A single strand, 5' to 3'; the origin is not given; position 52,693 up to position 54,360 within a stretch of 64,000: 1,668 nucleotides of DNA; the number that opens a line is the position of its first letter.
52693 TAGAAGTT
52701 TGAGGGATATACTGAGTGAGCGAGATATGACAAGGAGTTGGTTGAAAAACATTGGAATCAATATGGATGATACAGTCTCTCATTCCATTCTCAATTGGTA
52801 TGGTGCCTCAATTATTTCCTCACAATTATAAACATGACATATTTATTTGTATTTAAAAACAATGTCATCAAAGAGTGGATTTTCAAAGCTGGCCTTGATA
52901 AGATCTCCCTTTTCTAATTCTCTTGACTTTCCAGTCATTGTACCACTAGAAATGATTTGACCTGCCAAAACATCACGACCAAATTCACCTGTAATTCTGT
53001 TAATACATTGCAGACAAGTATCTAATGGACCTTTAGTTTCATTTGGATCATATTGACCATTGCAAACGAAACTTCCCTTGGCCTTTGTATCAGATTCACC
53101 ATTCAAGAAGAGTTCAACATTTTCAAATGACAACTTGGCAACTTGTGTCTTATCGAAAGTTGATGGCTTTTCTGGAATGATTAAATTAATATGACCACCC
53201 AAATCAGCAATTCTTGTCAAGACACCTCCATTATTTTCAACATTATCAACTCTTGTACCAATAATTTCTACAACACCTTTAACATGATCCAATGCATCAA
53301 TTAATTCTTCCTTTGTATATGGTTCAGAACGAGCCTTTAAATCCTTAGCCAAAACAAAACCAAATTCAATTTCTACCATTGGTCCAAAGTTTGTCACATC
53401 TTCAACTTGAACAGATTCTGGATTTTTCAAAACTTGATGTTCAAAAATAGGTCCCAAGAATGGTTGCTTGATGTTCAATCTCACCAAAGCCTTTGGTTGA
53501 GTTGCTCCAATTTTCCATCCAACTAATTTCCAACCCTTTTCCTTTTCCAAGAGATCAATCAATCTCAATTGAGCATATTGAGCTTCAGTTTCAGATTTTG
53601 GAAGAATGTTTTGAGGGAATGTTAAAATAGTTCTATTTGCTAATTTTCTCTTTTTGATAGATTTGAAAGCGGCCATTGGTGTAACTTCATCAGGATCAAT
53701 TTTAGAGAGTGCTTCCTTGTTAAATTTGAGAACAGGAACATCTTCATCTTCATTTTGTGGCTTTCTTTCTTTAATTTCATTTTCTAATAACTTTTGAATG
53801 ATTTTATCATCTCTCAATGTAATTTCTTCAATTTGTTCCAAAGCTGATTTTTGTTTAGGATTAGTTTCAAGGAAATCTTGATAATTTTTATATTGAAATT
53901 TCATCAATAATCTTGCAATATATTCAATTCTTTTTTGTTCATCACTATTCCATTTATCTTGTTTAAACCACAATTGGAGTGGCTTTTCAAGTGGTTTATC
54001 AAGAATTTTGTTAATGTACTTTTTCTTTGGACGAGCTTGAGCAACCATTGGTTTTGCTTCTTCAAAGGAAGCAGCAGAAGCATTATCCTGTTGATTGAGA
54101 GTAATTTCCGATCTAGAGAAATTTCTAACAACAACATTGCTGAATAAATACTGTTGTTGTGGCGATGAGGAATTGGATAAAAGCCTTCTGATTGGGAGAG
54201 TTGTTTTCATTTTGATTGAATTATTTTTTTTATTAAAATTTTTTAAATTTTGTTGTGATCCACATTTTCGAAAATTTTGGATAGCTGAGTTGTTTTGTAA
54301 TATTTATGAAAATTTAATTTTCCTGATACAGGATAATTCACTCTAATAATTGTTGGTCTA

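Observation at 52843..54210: Bacterial-type MhpD/HpcG hydratase domain with a eukaryotic N-terminal extension and mitochondrial-like presequence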

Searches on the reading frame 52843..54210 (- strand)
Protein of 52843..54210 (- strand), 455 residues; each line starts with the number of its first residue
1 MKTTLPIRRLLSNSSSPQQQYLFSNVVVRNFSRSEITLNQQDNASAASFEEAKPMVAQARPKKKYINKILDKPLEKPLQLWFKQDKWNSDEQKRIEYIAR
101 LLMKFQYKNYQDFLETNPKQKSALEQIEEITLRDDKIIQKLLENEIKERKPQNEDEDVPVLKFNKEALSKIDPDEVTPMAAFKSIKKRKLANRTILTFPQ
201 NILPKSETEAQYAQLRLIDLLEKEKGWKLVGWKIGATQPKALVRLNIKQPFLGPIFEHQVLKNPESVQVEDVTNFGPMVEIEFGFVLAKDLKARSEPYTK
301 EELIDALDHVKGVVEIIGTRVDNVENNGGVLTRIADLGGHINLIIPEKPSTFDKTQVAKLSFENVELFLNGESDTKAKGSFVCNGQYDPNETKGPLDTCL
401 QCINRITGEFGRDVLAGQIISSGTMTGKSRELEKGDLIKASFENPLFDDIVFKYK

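Call 3: search_protein_families(library=pfam, proteins=[window:52843-54210:-], max_evalue=0.01)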
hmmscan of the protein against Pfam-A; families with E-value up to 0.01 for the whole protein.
window:52843-54210:- (455 aa): 0 families

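Call 4: search_protein_families(library=ncbifam, proteins=[window:52843-54210:-], max_evalue=0.1)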
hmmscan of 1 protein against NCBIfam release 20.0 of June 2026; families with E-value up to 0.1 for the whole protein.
window:52843-54210:- (455 aa): 4 families
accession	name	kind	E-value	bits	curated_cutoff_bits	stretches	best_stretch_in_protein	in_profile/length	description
NF008461.0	PRK11342.1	equivalog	3.4e-14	52.8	350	1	200-339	27-160/269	2-keto-4-pentenoate hydratase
TIGR02312.1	HpaH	equivalog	3.2e-13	49.8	351.5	1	223-336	51-160/267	2-oxo-hept-4-ene-1,7-dioate hydratase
TIGR03220.1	catechol_dmpE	equivalog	9.2e-11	41.6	408.8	1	213-426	37-230/255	2-oxopent-4-enoate hydratase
TIGR03218.1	catechol_dmpH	equivalog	2.3e-09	37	350.55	1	204-352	35-177/263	2-oxo-3-hexenedioate decarboxylase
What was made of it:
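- On 4-oxalocrotonate decarboxylase (DmpH / XylI / NahK): 37 bits against 350.55 (call 4).
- Closest known: 4-oxalocrotonate decarboxylase. Different: The DmpH equivalog model gives the lowest of the four scores (37 bits; call 4).
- Not a curated hydratase: 37-53 bits against equivalog cut-offs of 350-409 (call 4). NCBIfam scores are, if anything, higher for the hydratase models than for the decarboxylase model (call 4). Scores are 42-53 bits against hydratase equivalog cut-offs of 350-409 (call 4).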

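Call 5: search_solved_structures(query=window:52843-54210:-, max_evalue=1, show_alignments=3)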
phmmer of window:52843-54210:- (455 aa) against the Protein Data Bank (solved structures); distinct sequences matched with E-value up to 1: 8.
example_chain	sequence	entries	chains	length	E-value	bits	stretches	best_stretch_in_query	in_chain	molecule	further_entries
1sv6_A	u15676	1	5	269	2.8e-08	36.3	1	206-323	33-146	2-keto-4-pentenoate hydratase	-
2wqt_A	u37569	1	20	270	2.8e-08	36.2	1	205-323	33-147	2-KETO-4-PENTENOATE HYDRATASE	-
2eb4_A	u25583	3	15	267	2.9e-05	26.3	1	206-364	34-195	2-oxo-hept-3-ene-1,7-dioate hydratase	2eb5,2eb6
8ih6_A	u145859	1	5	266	4.6e-05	25.7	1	223-337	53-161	2-oxopent-4-enoate hydratase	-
5d2i_A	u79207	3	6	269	0.03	16.4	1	222-350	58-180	4-oxalocrotonate decarboxylase NahK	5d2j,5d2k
5d2f_A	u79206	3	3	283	0.034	16.2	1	222-349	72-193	4-oxalocrotonate decarboxylase NahK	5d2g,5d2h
7y9o_A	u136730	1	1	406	0.56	12.2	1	104-209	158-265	Cytochrome P450 monooxygenase YjiB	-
7y97_A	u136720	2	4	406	0.65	12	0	104-208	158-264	Cytochrome P450 monooxygenase YjiB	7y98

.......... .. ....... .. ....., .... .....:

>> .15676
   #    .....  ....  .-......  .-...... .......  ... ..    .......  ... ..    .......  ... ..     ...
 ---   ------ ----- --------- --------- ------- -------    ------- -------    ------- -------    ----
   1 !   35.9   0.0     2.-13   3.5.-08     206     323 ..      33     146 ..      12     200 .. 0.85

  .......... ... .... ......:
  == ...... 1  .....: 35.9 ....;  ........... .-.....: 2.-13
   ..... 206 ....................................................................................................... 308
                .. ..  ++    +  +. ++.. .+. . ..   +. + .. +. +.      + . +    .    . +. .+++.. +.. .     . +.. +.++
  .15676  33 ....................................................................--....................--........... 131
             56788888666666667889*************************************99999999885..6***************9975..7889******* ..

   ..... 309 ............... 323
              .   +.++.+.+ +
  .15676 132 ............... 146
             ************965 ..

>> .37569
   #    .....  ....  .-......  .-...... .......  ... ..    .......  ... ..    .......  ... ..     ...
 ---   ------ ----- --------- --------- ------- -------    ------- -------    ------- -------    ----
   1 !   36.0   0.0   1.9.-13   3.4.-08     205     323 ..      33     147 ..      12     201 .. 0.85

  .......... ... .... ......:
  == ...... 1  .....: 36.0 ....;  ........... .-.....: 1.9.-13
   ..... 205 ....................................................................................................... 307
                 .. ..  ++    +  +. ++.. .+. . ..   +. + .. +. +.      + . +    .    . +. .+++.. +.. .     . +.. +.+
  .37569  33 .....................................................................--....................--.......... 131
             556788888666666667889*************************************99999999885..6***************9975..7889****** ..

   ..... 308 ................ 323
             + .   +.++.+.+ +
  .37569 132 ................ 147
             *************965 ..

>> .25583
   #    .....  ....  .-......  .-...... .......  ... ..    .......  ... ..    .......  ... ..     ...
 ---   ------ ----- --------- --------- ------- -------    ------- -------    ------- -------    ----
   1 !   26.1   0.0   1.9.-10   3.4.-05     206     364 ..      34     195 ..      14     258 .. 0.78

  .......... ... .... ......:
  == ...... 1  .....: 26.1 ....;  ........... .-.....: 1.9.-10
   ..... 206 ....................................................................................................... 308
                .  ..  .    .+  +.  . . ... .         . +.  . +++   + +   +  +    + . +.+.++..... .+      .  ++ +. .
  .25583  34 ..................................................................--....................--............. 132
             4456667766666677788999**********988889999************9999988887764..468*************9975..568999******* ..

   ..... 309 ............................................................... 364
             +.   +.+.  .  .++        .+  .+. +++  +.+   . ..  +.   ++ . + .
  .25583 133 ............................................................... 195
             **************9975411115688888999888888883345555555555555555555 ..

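Call 6: find_homologous_proteins(query=window:52843-54210:-, max_evalue=0.001)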
Query window:52843-54210:- (455 aa): 6 proteins with E <= 0.001 among 8000 candidates.
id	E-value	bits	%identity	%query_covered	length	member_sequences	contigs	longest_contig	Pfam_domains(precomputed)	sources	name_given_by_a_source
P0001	0.0e+0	1008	100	100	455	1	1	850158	-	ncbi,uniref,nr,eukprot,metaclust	ncbi:predicted protein [Naegleria gruberi]|uniref:Predicted protein n=1 Tax=Naegleria gruberi TaxID=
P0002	2.2e-198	678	72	94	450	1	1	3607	-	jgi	-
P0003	4.2e-194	663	73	91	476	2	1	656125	-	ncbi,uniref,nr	ncbi:hypothetical protein C9374_004128 [Naegleria lovaniensis]|uniref:Uncharacterized protein n=1 Ta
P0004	4.8e-170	584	64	88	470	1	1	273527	-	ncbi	ncbi:hypothetical protein ABK040_008160 [Willaertia magna]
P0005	2.3e-31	127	33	56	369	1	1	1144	-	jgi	-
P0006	1.6e-30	124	28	86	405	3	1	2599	-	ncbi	-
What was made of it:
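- Closest known: 4-oxalocrotonate decarboxylase. Different: Bacterial 4-OD works in a complex with a paralogous hydratase (8ih6 is such a complex), whereas only one family member was found for N. gruberi (call 6).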

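Call 11: list_cluster_members(proteins=[P0001, P0003, P0005, P0006])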
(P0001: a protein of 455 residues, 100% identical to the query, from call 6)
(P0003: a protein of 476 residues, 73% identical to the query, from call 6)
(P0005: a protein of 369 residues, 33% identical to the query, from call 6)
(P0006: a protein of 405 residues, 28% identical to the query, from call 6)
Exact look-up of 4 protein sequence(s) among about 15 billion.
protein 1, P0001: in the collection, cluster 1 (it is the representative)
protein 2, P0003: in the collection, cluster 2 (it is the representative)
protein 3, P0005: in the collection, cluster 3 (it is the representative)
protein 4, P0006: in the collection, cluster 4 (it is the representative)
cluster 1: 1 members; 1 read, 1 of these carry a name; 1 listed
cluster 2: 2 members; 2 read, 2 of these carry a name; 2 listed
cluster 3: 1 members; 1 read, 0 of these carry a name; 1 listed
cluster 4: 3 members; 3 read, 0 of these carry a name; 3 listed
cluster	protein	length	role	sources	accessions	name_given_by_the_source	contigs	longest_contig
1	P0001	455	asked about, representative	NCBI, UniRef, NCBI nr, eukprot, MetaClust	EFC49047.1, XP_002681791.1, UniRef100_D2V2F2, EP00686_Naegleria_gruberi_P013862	predicted protein [Naegleria gruberi] | Predicted protein n=1 Tax=Naegleria gruberi TaxID=5762 RepID=D2V2F2_NAEGR | uncharacterized protein NAEGRDRAFT_46154 [Naegleria gruberi]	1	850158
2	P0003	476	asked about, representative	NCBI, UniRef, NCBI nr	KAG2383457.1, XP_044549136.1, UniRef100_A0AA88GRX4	hypothetical protein C9374_004128 [Naegleria lovaniensis] | Uncharacterized protein n=1 Tax=Naegleria lovaniensis TaxID=51637 RepID=A0AA88GRX4_NAELO | uncharacterized protein C9374_004128 [Naegleria lovaniensis]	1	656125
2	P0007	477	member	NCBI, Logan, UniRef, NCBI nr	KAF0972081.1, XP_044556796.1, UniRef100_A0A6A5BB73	hypothetical protein FDP41_009777 [Naegleria fowleri] | Fumarylacetoacetase-like C-terminal domain-containing protein n=1 Tax=Naegleria fowleri ... | uncharacterized protein FDP41_009777 [Naegleria fowleri]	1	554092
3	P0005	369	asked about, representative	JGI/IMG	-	-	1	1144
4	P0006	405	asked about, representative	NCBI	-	-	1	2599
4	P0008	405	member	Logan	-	-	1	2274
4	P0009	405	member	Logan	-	-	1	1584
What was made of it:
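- Checked: It is 100% identical to the annotated N. gruberi protein XP_002681791.1 / EFC49047.1 / D2V2F2 on an 850-kb scaffold (calls 6, 11).
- Orthologues occur in N. fowleri, N. lovaniensis and Willaertia (calls 6, 11).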

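Call 13: find_encoding_contigs(protein=P0006, flank=3000, max_places=4)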
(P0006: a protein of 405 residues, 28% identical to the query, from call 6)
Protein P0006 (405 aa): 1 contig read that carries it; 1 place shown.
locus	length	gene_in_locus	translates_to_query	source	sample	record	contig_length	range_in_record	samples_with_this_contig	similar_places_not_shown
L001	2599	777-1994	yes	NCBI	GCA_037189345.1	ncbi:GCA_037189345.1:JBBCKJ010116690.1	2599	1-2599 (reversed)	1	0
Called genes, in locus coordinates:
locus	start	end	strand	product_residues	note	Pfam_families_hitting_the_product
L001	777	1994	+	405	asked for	-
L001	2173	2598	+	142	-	?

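Call 19: predict_structure(alignment_id=A1)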
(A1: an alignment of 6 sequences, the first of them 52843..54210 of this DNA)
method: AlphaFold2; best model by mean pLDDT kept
length: 455 residues; sequences in the alignment: 6
mean_pLDDT: 51.3   pTM: 0.51
mean pLDDT of the five models: 51.3, 47.7, 47.4, 44.4, 41.9
residues with pLDDT >= 90: 20; 70-90: 99; 50-70: 91; < 50: 245
segments of 3 or more residues with pLDDT < 50: 1-114, 116-203, 264-275, 319-340, 376-384
pLDDT, mean of each block of 10 residues (from residue 1): 29 27 23 24 25 24 28 32 36 41 36 46 38 36 37 27 34 28 25 28 56 67 72 69 63 74 48 56 86 93 87 67 32 39 63 65 67 51 52 77 87 89 68 74 72 71
secondary structure, 60 per line:
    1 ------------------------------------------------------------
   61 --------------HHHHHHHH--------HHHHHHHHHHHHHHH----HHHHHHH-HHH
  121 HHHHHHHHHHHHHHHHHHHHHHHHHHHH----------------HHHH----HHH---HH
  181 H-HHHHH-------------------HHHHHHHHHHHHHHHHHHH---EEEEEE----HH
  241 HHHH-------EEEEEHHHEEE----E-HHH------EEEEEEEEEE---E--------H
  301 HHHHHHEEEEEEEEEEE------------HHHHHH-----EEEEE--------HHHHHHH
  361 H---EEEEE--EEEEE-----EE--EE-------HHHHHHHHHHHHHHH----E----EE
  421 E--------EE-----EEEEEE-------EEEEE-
elements in order: H75-82 H91-105 H110-116 H118-148 H165-168 H183-187 H207-225 E229-234 H239-244 E252-256 E260-262 E278-287 H300-306 E307-317 H330-335 E341-345 H354-361 E365-369 E372-376 H395-409 E419-421 E437-442 E450-454
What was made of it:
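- Tried and rejected: The first AlphaFold run, with 6 sequences, was poor (pLDDT 51; call 19).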

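Call 25: search_protein_representatives(alignment_id=A1)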
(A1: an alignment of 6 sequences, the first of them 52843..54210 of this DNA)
Query: 6 sequences, 440 profile positions. Proteins with E-value up to 0.001 (for the whole library): 1984; up to 1e-10: 433; up to 1e-30: 8. The best 150 are listed.
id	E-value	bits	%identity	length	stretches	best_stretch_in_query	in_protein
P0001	5.1e-231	783.5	-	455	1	7-439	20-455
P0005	2.6e-149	514.3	-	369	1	118-439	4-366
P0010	6.9e-112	390.9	-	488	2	120-430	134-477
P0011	4.1e-84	299.4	-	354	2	159-428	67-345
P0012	1.4e-57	212.0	-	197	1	254-433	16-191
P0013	1.1e-35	139.8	-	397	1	107-436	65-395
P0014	2.4e-33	132.1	-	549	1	178-427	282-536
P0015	1.0e-30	123.5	-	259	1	187-427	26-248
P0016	1.5e-27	113.0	-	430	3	144-275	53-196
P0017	4.0e-27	111.6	-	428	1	121-413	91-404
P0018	5.8e-26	107.8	-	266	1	172-427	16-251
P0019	1.7e-25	106.2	-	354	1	195-428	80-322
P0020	6.0e-24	101.1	-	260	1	198-427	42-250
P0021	2.2e-23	99.3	-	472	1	122-409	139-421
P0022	3.0e-23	98.8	-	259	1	206-426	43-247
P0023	4.2e-23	98.3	-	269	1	189-427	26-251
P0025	4.8e-22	94.9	-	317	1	190-425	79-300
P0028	2.4e-21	92.5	-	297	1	185-428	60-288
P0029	3.0e-21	92.2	-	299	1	192-413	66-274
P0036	1.4e-20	90.0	-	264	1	170-426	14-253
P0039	1.8e-20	89.7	-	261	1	179-427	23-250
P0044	4.7e-20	88.3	-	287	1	212-408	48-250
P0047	7.3e-20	87.7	-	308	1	193-433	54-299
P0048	1.0e-19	87.2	-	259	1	187-426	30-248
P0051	1.8e-19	86.4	-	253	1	200-428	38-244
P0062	4.5e-19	85.1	-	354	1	181-413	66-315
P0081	1.2e-17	80.4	-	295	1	213-428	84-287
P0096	6.8e-17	77.9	-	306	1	187-428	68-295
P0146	2.9e-15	72.5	-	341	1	187-365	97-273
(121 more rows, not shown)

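Call 28: list_cluster_members(proteins=[P0010, P0011, P0013, P0014, P0016, P0017, P0019, P0021, P0015, P0018])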
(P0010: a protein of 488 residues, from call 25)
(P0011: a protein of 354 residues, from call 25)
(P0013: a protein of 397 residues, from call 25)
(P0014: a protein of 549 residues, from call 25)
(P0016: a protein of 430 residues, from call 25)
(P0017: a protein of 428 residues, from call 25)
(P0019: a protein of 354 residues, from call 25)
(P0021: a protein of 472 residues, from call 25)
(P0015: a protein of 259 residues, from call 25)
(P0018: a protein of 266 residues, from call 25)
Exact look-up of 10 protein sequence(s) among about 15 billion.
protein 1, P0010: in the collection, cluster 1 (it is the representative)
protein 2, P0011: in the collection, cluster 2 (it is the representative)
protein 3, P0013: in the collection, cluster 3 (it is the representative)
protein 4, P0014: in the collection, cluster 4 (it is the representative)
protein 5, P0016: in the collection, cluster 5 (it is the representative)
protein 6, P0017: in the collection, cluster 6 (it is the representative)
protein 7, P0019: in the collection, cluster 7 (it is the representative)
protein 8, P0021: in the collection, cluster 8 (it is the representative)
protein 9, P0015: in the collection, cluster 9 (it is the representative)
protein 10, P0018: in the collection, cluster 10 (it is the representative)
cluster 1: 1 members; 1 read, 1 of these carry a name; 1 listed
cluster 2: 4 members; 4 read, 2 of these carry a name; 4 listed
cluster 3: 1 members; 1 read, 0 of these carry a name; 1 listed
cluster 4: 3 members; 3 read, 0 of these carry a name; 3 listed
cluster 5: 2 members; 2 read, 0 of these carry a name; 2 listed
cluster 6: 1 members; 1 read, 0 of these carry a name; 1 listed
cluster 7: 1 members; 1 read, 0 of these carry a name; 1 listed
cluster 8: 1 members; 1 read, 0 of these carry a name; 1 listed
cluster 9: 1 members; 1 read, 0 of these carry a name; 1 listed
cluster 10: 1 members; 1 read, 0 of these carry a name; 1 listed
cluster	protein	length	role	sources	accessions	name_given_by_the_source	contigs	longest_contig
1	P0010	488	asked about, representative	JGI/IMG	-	2-keto-4-pentenoate hydratase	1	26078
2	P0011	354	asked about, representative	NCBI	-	-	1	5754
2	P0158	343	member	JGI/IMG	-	2-keto-4-pentenoate hydratase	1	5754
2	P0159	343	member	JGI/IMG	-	2-keto-4-pentenoate hydratase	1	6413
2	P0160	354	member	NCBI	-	-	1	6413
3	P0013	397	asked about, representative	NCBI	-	-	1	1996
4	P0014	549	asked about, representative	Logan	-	-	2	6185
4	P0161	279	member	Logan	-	-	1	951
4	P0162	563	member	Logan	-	-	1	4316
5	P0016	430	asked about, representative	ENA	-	-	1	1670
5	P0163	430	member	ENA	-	-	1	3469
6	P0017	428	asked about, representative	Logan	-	-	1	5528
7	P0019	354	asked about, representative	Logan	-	-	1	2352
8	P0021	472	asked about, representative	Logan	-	-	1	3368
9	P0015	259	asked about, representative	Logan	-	-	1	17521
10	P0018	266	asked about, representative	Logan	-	-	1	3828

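Call 31: find_homologous_proteins(query=A2, max_evalue=1e-10)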
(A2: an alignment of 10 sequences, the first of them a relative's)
Query A2 (10 sequences) (549 aa, profile of the alignment): 1 proteins with E <= 1e-10 among 8000 candidates.
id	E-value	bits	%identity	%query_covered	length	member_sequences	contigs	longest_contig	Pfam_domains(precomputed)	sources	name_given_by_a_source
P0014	1.4e-129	451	100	100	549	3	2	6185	-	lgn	-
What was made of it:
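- Tried and rejected: A word-indexed homologue search with a 10-sequence alignment was swamped and returned only the query (call 31).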

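Call 32: find_encoding_contigs(protein=P0010, flank=10000, max_places=2)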
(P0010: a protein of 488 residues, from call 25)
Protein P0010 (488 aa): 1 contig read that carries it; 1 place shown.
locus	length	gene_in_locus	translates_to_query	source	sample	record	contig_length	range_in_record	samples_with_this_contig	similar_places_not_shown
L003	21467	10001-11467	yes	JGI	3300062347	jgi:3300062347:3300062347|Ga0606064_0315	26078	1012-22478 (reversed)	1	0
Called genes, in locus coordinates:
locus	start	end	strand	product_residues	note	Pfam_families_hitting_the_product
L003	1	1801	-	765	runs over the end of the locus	PF00615:RGS (faint)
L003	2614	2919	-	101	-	-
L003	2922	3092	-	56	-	-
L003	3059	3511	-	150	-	-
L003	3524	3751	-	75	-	-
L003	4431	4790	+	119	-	-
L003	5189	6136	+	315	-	PF00153:Mito_carr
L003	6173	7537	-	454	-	PF13091:PLDc_2, PF00614:PLDc (faint), PF13091:PLDc_2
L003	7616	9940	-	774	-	PF13516:LRR_6 (faint), PF13638:PIN_4 (weak)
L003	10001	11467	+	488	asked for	-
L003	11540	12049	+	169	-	PF06201:PITH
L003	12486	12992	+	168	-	PF00125:Histone, PF16211:Histone_H2A_C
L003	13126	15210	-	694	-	PF23381:Beta-prop_IFT122_1st, PF24105:Beta-prop_CAF1B_HIR1, PF24814:WD40_Prp19, PF24817:WD40_WDHD1_1st, PF25171:Beta-prop_WDR36-Utp21_1st, PF25173:Beta-prop_WDR3_1st, PF25175:Beta-prop_WDR5, PF24807:WD40_CDC20-Fz, +44 more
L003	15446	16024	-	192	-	-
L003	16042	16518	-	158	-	PF13460:NAD_binding_10 (weak)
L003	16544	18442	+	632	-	PF07992:Pyr_redox_2, PF00070:Pyr_redox (weak), PF14721:AIF_C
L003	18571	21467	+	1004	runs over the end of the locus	PF00092:VWA, PF13519:VWA_2, PF25462:Beta-barrel_INTS6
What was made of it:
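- Tried and rejected: Contig L003 is clearly eukaryotic (histone H2A, mitochondrial carrier, AIF; call 32).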

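Call 33: find_encoding_contigs(protein=P0014, flank=5000, max_places=2)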
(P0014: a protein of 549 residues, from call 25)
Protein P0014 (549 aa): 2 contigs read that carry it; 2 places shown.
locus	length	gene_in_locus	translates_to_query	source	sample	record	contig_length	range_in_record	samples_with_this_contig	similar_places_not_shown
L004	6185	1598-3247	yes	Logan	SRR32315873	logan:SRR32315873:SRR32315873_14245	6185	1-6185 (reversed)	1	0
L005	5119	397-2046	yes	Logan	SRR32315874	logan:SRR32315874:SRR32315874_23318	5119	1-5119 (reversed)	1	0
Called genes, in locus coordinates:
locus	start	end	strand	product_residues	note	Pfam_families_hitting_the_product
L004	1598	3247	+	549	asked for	-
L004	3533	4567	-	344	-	PF01180:DHO_dh, PF00037:Fer4 (faint), PF12837:Fer4_6 (weak), PF14697:Fer4_21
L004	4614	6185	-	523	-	?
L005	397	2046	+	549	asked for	-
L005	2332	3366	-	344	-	PF01180:DHO_dh, PF00037:Fer4 (faint), PF12837:Fer4_6 (weak), PF14697:Fer4_21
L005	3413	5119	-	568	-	?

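Call 34: find_encoding_contigs(protein=P0011, flank=5000, max_places=2)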
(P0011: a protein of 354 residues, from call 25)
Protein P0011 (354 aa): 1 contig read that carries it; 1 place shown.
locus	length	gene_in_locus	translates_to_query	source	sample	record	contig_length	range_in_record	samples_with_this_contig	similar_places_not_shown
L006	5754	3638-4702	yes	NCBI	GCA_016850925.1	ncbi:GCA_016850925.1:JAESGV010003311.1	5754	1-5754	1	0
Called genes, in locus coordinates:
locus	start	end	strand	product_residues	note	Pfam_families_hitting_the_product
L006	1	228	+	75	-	?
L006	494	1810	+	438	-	PF03169:OPT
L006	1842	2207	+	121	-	-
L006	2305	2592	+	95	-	-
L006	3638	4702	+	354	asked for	-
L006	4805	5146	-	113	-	-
